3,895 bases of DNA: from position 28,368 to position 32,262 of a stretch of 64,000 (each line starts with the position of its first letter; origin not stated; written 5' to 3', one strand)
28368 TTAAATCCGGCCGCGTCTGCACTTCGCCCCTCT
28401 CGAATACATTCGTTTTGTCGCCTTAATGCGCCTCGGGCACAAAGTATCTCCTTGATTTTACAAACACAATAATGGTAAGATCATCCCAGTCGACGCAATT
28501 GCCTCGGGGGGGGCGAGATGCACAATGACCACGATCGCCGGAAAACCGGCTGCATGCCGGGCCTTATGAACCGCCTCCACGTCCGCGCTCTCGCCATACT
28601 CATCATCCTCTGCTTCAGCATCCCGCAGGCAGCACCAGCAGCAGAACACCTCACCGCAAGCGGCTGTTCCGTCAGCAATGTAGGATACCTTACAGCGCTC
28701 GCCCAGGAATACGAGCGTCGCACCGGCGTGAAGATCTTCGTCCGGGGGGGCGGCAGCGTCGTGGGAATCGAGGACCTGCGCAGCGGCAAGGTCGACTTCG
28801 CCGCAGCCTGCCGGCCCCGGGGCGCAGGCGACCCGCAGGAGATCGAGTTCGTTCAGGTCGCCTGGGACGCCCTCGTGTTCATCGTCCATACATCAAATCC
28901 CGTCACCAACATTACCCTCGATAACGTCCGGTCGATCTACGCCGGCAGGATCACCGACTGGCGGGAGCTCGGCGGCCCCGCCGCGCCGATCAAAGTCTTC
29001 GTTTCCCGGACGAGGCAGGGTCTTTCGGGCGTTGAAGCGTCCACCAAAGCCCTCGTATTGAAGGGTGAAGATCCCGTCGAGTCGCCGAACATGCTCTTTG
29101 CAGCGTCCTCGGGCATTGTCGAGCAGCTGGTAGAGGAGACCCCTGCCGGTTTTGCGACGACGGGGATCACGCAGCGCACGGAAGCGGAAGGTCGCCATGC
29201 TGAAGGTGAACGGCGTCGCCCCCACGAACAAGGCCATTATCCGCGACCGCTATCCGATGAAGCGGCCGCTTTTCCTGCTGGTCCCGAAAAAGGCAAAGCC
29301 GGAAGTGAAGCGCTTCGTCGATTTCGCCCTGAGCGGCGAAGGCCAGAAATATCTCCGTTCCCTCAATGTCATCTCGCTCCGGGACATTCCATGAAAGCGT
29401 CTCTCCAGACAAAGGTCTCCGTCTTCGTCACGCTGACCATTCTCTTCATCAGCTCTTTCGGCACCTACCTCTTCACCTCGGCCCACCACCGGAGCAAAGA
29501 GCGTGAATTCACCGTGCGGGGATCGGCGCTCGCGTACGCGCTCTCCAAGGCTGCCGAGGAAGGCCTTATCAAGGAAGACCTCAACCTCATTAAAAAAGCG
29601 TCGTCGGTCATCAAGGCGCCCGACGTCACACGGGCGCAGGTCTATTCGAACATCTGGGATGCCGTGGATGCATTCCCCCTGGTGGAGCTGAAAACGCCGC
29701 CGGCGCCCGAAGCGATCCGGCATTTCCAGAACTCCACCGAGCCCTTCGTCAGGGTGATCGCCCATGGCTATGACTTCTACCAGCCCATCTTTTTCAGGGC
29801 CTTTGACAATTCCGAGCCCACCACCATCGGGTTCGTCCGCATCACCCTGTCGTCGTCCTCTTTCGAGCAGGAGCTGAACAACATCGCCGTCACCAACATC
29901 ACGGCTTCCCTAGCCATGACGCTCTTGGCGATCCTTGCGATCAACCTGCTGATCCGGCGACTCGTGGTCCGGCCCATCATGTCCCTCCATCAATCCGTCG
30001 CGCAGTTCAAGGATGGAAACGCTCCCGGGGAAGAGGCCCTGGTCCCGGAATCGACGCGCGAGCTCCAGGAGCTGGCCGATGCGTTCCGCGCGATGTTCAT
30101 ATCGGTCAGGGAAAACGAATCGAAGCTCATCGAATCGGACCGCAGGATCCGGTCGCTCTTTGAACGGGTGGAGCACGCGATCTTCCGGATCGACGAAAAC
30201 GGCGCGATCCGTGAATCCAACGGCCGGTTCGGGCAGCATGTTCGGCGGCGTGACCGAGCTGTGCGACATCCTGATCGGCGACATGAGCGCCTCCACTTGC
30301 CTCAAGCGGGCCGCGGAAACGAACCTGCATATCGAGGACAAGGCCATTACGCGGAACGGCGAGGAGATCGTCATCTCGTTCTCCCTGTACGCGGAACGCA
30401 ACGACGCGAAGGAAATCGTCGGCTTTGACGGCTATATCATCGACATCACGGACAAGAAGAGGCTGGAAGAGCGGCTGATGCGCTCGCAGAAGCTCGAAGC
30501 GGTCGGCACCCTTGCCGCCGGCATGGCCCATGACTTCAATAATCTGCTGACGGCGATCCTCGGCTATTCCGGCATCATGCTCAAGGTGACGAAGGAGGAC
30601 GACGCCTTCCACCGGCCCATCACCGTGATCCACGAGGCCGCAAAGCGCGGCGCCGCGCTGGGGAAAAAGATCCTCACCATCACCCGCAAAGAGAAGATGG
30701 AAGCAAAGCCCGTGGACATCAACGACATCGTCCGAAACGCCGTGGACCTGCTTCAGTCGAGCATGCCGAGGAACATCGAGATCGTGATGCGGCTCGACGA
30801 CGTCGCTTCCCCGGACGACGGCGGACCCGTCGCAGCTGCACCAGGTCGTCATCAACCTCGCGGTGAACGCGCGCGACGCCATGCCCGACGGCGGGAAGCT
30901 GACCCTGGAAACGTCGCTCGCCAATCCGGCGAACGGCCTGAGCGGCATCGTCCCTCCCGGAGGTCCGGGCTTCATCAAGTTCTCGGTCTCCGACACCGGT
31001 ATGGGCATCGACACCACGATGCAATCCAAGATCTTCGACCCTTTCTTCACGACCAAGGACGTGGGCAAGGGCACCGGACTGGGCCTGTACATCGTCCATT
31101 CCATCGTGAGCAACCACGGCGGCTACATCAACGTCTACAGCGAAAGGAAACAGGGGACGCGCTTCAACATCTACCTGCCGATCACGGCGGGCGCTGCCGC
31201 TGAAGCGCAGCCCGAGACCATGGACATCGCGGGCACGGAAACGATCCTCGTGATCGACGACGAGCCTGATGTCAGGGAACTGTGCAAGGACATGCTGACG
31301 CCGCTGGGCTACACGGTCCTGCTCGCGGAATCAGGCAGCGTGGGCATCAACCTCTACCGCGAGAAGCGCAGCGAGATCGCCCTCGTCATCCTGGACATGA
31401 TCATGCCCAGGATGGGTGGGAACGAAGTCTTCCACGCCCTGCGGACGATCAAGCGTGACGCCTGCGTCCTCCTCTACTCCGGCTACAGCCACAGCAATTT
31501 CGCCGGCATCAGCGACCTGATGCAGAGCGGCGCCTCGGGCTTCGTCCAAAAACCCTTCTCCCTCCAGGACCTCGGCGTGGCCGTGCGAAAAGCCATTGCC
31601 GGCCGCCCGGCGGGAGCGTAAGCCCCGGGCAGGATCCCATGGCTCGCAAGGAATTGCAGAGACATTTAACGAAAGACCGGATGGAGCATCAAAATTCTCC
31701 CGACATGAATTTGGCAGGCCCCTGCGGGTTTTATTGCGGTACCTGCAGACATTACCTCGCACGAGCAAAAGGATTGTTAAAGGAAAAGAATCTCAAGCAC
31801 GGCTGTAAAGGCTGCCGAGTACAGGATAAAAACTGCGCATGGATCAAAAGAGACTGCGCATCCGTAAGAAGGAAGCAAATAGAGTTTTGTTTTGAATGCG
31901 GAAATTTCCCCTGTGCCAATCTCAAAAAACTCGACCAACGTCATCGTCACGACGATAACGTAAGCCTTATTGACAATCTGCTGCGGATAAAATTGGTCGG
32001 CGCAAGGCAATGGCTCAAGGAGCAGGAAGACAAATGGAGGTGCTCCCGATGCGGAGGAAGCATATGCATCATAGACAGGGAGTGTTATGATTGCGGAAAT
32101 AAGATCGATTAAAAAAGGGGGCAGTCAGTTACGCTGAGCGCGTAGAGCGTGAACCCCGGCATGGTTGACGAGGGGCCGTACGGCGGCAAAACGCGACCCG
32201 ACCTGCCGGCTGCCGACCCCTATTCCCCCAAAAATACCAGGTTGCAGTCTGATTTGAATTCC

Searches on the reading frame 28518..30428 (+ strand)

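Call 9: search_protein_families(library=pfam, proteins=[window:28518-30428:+], max_evalue=0.001)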
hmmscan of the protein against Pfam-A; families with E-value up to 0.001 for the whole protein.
window:28518-30428:+ (636 aa): 2 families
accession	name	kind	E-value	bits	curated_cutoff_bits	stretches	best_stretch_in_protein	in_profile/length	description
PF12849.12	PBP_like_2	-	1.8e-20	74.2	27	1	37-168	4-143/267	PBP superfamily domain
PF13531.11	SBP_bac_11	-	0.00055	20.2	25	0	58-233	13-178/227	Bacterial extracellular solute-binding protein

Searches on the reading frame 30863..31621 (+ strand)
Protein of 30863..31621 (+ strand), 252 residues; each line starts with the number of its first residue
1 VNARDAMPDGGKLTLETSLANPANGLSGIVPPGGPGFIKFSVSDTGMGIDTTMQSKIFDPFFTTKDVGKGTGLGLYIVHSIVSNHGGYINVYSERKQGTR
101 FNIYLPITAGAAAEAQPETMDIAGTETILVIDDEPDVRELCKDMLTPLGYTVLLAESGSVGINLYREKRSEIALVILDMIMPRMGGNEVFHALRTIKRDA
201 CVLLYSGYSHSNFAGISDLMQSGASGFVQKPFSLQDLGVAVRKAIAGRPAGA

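Call 9: search_protein_families(library=pfam, proteins=[window:30863-31621:+], max_evalue=0.001)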
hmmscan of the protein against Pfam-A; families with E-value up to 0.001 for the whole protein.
window:30863-31621:+ (252 aa): 2 families
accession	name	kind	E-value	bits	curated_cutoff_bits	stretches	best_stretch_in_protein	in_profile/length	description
PF00072.30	Response_reg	-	9e-20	71.4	30.2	1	128-241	1-110/111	Response regulator receiver domain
PF02518.31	HATPase_c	-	1e-18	68.2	26.4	1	2-108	16-110/111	Histidine kinase-, DNA gyrase B-, and HSP90-like ATPase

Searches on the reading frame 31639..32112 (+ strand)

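Call 9: search_protein_families(library=pfam, proteins=[window:31639-32112:+], max_evalue=0.001)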
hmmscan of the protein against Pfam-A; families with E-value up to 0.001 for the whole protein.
window:31639-32112:+ (157 aa): 1 family
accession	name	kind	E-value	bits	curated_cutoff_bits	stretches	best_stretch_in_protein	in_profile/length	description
PF12675.12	DUF3795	-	3.1e-10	40.8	22.6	1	26-96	2-82/83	Protein of unknown function (DUF3795)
